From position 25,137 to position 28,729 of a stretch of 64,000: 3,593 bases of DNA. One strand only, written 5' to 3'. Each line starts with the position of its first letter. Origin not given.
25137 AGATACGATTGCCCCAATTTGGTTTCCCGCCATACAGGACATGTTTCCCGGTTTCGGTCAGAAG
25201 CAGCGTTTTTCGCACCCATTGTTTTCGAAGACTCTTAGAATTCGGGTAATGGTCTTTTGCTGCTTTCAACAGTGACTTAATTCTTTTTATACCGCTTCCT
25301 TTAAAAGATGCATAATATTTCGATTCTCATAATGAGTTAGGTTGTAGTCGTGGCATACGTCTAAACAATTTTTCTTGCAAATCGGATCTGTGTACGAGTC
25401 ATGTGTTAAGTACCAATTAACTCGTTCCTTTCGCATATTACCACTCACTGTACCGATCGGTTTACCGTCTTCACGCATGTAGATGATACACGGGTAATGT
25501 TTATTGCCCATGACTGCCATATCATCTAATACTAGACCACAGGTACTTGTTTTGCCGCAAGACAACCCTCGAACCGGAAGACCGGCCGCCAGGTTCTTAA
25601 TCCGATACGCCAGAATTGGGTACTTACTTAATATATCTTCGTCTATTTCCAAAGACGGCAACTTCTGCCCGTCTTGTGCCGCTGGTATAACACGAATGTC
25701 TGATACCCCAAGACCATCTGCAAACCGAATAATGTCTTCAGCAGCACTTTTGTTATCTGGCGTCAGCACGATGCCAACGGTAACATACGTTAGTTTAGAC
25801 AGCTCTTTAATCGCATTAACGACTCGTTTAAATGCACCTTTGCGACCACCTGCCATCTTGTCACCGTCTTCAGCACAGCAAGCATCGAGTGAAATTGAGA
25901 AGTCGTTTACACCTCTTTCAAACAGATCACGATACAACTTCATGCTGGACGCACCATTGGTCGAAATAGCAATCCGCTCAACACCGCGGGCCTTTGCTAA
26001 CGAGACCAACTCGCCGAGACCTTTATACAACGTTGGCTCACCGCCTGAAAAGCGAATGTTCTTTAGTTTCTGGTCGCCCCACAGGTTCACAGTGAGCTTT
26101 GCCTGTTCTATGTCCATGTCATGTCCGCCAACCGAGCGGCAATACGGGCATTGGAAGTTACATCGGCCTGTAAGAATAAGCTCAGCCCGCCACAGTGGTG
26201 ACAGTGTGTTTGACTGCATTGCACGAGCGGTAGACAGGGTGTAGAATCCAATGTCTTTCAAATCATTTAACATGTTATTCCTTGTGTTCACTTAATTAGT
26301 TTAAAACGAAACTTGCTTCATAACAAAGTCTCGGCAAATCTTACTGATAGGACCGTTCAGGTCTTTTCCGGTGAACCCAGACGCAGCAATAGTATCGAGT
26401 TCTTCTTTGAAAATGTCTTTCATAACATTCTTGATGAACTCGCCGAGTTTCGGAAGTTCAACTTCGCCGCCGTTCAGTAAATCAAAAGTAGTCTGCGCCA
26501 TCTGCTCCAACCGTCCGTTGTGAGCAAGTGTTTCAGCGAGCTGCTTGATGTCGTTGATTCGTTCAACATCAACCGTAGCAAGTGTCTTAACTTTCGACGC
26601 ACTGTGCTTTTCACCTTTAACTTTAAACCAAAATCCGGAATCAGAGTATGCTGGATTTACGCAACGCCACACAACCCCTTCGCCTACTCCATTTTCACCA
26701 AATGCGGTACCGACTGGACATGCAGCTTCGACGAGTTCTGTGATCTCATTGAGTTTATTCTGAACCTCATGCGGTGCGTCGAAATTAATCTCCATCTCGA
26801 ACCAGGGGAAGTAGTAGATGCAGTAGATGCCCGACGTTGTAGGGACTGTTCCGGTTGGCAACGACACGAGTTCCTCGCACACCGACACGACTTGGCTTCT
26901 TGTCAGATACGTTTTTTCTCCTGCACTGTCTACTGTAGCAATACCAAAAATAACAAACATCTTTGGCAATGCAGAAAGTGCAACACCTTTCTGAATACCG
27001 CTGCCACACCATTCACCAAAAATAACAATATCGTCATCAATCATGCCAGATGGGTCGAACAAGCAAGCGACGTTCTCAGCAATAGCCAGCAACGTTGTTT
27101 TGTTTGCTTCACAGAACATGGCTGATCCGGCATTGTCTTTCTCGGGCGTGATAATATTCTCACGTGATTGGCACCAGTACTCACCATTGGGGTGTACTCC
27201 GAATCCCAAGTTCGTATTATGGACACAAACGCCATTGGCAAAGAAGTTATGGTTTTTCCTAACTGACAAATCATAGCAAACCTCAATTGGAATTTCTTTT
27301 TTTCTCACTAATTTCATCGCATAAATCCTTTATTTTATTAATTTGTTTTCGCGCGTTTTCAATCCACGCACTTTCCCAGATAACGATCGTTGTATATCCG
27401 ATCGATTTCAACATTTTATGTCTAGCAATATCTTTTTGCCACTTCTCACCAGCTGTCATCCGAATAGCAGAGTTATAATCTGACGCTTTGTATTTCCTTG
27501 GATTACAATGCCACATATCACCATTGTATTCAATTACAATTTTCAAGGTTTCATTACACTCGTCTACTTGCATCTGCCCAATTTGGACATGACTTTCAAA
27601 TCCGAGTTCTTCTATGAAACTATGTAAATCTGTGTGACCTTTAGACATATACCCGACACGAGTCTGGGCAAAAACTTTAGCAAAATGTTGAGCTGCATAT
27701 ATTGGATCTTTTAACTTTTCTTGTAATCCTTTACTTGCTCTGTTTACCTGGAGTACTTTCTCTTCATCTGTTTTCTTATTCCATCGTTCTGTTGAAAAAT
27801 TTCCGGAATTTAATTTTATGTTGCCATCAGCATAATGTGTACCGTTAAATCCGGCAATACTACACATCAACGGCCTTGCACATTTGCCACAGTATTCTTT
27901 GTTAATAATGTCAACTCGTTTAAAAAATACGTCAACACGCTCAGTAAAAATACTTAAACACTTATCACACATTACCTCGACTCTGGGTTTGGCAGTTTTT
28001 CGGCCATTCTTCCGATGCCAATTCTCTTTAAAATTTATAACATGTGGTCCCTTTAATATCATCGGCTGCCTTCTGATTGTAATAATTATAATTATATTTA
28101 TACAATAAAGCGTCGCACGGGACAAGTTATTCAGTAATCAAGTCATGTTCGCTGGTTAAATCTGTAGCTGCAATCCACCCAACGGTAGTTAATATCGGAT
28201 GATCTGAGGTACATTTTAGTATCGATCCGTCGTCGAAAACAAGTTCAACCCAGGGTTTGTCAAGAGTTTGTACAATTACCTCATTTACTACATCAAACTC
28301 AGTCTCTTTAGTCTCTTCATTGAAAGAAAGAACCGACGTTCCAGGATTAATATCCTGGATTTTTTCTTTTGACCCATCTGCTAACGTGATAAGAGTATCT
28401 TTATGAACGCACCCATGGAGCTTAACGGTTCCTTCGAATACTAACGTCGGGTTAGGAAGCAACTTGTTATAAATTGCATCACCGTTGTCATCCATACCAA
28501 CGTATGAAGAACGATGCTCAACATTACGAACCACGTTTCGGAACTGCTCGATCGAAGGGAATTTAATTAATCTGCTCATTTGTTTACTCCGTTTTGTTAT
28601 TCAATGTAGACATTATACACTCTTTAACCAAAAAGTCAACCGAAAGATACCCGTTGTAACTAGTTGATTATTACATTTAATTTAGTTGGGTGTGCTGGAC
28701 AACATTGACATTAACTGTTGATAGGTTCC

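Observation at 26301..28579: Rnl2-type RNA ligase interrupted inside catalytic motif I (KxHG|TN) by a putative split intein with a Vsr-like endonuclease gene in between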

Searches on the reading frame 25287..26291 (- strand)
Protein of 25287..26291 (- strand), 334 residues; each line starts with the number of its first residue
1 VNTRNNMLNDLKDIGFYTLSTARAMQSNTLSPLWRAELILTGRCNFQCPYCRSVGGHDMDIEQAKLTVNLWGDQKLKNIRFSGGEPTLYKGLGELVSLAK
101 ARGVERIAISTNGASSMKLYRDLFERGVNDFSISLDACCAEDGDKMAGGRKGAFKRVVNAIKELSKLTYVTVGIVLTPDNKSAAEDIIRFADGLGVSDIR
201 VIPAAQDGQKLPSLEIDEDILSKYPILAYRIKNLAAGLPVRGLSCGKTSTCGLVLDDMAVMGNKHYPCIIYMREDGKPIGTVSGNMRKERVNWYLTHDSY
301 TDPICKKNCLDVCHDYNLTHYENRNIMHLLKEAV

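Call 79: search_protein_families(library=pfam, proteins=[window:25287-26291:-], max_evalue=0.001)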
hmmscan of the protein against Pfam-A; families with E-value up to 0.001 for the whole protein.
window:25287-26291:- (334 aa): 2 families
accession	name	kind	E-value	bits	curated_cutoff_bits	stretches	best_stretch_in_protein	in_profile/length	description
PF04055.27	Radical_SAM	-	2.1e-21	77.2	29.5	1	39-191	2-166/166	Radical SAM superfamily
PF13353.11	Fer4_12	-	0.00054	20.7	22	1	42-136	13-114/137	4Fe-4S single cluster domain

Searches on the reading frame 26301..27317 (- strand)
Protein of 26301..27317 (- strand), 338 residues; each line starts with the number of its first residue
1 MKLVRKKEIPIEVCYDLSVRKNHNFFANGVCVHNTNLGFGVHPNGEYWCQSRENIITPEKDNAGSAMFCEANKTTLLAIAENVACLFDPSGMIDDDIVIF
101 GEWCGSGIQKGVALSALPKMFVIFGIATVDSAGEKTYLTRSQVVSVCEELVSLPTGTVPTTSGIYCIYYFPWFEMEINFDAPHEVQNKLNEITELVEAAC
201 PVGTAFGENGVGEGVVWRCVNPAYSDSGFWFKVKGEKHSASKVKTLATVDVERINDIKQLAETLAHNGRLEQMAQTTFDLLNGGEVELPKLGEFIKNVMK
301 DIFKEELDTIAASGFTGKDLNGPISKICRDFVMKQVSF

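Call 3: search_protein_families(library=pfam, proteins=[window:26301-27317:-], max_evalue=1)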
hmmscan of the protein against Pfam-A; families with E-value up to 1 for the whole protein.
window:26301-27317:- (338 aa): 2 families
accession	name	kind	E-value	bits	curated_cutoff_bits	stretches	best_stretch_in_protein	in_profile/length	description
PF09414.15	RNA_ligase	-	5.8e-12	46.5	27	1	33-234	10-171/171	RNA ligase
PF14890.11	Intein_splicing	-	3.5e-05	24.1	35.8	1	13-34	134-155/155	Intein splicing domain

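Call 4: search_protein_families(library=phrogs, proteins=[window:26301-27317:-], max_evalue=0.01)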
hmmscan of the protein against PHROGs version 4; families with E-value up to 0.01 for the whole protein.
window:26301-27317:- (338 aa): 2 families
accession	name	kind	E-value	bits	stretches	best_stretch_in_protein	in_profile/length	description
phrog_548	-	DNA, RNA and nucleotide metabolism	1.1e-45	157.4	1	32-336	39-339/341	RNA ligase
phrog_968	-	DNA, RNA and nucleotide metabolism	9.5e-05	22.5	1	62-242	256-392/398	RNA ligase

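Call 62: search_dna_similar(query=window:26301-27317:-, collection=phages, mode=protein, max_rows=30)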
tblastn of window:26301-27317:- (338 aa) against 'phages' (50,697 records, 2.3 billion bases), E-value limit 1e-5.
Records with a match: 155; places in all: 155; records where one place covers at least 80% of the query: 151.
Best place of each record, by identity: <60% 155.
By first word of the organism name: Vibrio 44; Klebsiella 29; Salmonella 15; Escherichia 10; Cronobacter 7; Erwinia 6; Bacteriophage 4; Ralstonia 3; Proteus 3; Pseudoalteromonas 3; and 21 more.
By host as written in the record: Vibrio harveyi BAA-1116 32; - 16; Klebsiella pneumoniae 12; Cronobacter sakazakii 7; Klebsiella pneumoniae K23 7; Vibrio campbellii BB120 5; Escherichia sp. 3; Ruegeria pomeroyi DSS-3 3; and 51 more.
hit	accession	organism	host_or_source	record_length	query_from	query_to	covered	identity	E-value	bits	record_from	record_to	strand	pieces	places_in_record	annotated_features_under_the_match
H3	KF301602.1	Caulobacter phage Cr30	Caulobacter crescentus CB15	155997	26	335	92%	42.8%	5e-66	231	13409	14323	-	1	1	RNA ligase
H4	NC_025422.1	Caulobacter phage Cr30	Caulobacter crescentus CB15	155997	26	335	92%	42.8%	5e-66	231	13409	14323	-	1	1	RNA ligase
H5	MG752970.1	Ralstonia phage RsoM2USA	Ralstonia solanacearum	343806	26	337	92%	41.6%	2e-67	234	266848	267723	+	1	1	hypothetical protein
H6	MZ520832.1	Salmonella phage SSBI34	Salmonella enterica subsp. enterica ...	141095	26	336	92%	39.1%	6e-54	196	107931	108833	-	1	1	RNA ligase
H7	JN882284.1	Cronobacter phage vB_CsaM_GAP31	Cronobacter sakazakii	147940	30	337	91%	39.4%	4e-45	170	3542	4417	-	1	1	RNA ligase 2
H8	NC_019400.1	Cronobacter phage vB_CsaM_GAP31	Cronobacter sakazakii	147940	30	337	91%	39.4%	4e-45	170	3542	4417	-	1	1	RNA ligase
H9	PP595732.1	Salmonella phage SalP219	Salmonella enterica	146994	30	337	91%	39.3%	1e-40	157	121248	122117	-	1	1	RNA ligase 2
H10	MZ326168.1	Salmonella phage NINP13076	Salmonella enterica CDC K-1891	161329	30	337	91%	39.3%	1e-40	157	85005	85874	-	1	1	RNA ligase 2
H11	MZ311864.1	Escherichia phage vB_EcoM_LNA4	Escherichia coli ST131 O25b:H4:K1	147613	30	337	91%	39.1%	4e-45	170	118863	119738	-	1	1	record has no annotation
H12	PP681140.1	Enterobacter phage EC152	Enterobacter cloacae CEMTC2064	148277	30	337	91%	39.1%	5e-45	170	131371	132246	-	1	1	RNA ligase 2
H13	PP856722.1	Salmonella phage vB_SEnST11_KE23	Salmonella enterica subsp. enterica ...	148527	30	337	91%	38.8%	5e-48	178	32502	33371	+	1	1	RNA ligase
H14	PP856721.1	Salmonella phage vB_SEnST11_KE22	Salmonella enterica subsp. enterica ...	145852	30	337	91%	38.3%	9e-47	175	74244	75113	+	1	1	RNA ligase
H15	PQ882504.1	Enterobacter phage FENT2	Enterobacter kobei AG07E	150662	26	337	92%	37.7%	2e-42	162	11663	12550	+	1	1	RNA ligase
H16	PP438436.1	Leptolyngbya phage Lbo-JY46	Leptolyngbya boryana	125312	26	333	91%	38.1%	2e-49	183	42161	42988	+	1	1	hypothetical protein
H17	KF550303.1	Escherichia phage 4MG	Escherichia coli K-12 subsr. MG1655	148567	30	337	91%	37.9%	6e-44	167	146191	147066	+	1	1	RNA ligase 2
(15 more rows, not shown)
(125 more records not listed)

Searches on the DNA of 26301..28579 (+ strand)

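Call 5: search_dna_similar(query=window:26301-28579:+, collection=phages, mode=distant, max_rows=25)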
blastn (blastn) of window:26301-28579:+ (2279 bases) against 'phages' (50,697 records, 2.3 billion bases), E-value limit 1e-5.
Records with a match: 2; places in all: 2; records where one place covers at least 80% of the query: 0.
Best place of each record, by identity: 60-80% 2.
By first word of the organism name: Caulobacter 2.
By host as written in the record: Caulobacter crescentus CB15 2.
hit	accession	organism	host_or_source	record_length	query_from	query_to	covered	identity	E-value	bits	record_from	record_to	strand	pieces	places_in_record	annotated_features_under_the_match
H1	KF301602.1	Caulobacter phage Cr30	Caulobacter crescentus CB15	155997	640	722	4%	79.8%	2e-8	69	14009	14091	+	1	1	RNA ligase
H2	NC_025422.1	Caulobacter phage Cr30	Caulobacter crescentus CB15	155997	640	722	4%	79.8%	2e-8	69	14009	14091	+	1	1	RNA ligase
